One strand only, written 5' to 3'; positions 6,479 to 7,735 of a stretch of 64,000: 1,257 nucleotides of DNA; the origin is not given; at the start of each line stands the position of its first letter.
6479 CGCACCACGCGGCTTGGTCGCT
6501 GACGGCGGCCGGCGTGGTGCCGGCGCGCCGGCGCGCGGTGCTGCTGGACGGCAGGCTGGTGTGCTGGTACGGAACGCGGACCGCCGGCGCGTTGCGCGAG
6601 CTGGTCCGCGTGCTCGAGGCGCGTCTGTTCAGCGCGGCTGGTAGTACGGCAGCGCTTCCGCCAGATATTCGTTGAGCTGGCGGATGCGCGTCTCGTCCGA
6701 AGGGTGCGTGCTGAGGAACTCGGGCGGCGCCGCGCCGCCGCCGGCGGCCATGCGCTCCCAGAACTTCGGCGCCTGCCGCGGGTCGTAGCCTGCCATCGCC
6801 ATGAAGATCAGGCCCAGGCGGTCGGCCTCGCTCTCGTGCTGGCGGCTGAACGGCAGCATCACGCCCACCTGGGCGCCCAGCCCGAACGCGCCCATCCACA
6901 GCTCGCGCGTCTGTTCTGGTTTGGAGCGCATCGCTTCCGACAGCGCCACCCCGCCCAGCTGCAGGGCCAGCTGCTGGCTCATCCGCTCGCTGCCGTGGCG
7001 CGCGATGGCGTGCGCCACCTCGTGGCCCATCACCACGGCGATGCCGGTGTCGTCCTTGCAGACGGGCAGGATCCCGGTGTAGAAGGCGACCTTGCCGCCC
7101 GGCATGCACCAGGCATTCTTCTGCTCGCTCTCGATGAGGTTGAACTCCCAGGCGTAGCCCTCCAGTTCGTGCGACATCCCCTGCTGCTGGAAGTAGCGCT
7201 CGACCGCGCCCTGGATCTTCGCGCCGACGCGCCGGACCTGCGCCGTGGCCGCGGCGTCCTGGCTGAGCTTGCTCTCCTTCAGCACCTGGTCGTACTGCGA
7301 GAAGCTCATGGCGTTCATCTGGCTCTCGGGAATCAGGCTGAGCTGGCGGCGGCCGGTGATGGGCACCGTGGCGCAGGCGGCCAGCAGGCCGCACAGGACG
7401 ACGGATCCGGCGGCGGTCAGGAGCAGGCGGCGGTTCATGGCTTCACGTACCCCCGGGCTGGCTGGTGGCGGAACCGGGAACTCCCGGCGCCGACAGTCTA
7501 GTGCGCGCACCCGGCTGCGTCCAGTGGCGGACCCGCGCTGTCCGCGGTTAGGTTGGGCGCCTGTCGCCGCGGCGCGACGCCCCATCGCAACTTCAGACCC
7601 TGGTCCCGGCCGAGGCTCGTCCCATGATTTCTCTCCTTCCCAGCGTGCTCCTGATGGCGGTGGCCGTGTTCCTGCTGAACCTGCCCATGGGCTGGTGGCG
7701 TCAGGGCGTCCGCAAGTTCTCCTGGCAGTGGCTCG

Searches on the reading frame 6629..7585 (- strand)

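Call 82: search_protein_families(library=ncbifam, proteins=[window:6629-7585:-], max_evalue=1e-8)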
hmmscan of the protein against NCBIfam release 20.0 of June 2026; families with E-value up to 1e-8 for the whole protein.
window:6629-7585:- (318 aa): 2 families
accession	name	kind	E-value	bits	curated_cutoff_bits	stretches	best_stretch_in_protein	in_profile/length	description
NF052400.1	M48_BAM_BepA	equivalog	1e-25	90.5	570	1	145-302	90-251/483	beta-barrel assembly-enhancing protease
NF052399.1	M48_lipo_LoiP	exception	1.1e-14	54.5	365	1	64-309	10-245/247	metalloprotease LoiP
